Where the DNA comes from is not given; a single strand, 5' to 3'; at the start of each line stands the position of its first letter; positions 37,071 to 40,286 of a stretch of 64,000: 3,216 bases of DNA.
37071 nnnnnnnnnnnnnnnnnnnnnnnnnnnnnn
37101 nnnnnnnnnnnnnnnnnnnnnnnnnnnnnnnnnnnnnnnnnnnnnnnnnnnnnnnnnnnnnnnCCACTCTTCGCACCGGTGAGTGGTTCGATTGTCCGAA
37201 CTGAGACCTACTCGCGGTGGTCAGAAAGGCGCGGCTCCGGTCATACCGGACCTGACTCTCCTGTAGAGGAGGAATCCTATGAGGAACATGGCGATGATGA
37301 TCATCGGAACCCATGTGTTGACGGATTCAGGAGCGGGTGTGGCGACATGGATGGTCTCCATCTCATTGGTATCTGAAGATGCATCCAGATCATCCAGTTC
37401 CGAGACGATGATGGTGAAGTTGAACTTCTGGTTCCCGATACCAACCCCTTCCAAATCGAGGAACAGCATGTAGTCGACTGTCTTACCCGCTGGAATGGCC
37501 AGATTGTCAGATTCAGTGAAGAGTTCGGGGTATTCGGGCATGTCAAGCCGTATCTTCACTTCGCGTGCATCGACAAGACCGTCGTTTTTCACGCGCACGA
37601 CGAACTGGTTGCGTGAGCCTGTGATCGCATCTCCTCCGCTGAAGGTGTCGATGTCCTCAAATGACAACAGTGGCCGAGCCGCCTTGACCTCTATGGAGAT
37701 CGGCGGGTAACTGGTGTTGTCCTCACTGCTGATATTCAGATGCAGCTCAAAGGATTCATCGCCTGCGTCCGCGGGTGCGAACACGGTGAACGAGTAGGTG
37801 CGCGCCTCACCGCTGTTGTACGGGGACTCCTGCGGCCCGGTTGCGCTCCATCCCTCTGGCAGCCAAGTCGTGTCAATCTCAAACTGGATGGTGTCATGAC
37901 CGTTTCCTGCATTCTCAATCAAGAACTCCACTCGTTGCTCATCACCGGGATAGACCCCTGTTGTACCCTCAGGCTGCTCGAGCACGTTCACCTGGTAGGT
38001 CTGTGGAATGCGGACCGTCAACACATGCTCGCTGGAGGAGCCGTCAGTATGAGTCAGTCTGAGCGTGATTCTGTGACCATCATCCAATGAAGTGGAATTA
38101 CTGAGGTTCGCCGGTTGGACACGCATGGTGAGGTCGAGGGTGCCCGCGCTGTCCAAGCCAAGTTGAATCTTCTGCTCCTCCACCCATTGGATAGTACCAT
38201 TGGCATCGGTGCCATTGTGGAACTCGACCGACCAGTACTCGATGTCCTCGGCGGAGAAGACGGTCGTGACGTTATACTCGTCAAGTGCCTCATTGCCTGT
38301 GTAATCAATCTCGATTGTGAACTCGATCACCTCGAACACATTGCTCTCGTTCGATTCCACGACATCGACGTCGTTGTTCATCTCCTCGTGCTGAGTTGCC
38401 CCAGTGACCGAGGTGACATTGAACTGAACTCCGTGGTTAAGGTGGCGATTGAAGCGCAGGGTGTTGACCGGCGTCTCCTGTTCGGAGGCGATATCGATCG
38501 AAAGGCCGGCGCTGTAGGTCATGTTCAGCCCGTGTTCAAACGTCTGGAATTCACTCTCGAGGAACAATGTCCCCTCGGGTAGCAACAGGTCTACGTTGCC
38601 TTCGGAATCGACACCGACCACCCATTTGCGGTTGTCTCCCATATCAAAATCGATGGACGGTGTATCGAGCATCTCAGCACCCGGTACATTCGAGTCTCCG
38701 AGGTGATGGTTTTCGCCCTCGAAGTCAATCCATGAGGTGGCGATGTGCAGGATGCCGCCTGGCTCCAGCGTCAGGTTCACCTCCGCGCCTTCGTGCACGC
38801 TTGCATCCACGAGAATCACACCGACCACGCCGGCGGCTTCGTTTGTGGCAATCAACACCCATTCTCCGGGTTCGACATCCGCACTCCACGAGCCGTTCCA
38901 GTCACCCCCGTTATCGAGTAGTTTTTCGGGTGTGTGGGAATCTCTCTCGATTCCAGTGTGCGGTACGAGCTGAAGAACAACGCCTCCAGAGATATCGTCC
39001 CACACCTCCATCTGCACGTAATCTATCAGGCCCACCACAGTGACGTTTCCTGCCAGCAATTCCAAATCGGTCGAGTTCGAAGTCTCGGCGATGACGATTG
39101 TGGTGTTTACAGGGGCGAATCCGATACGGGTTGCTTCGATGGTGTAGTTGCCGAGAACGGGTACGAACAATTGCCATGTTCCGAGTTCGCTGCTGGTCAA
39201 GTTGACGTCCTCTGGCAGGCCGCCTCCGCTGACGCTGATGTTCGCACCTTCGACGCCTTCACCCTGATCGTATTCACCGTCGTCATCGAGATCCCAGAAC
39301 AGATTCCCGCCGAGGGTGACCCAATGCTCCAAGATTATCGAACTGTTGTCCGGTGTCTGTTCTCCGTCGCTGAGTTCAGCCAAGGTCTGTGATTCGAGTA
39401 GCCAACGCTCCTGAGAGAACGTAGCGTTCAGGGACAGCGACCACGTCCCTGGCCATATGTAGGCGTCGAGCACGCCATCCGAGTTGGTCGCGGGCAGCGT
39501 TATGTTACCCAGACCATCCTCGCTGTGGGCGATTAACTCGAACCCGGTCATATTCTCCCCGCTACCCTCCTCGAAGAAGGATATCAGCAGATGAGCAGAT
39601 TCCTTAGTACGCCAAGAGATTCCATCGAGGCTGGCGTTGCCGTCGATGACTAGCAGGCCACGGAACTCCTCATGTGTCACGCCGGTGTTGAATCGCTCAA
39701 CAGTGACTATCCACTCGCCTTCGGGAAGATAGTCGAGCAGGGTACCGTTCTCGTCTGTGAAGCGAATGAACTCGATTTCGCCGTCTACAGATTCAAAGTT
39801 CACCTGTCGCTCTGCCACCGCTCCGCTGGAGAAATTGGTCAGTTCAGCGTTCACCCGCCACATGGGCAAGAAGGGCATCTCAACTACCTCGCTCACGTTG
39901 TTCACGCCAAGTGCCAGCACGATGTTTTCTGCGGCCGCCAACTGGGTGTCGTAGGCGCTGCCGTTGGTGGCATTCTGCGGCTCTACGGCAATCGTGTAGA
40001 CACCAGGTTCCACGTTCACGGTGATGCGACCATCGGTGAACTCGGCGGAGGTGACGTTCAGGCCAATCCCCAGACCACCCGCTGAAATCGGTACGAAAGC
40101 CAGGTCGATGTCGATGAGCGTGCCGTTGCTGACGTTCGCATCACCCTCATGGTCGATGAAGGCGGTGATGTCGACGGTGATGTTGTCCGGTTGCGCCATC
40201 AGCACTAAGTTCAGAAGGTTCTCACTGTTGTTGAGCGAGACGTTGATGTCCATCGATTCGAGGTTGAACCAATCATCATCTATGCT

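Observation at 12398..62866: A ~50-kb cell-surface biogenesis island interleaved with core metabolism genes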

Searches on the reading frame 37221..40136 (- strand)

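Call 31: search_protein_families(library=pfam, proteins=[window:37221-40136:-], max_evalue=1)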
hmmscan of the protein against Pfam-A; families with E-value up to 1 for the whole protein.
window:37221-40136:- (971 aa): 3 families
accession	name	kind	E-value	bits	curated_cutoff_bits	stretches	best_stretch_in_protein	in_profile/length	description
PF13620.12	CarboxypepD_reg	-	3.7e-08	34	32.3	1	291-354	10-74/82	Carboxypeptidase regulatory-like domain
PF10633.15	NPCBM_assoc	-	0.00084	19.9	24.4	0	730-793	3-66/78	NPCBM-associated, NEW3 domain of alpha-galactosidase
PF13715.12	CarbopepD_reg_2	-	0.0073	16.8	32.2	1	291-359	10-73/88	CarboxypepD_reg-like domain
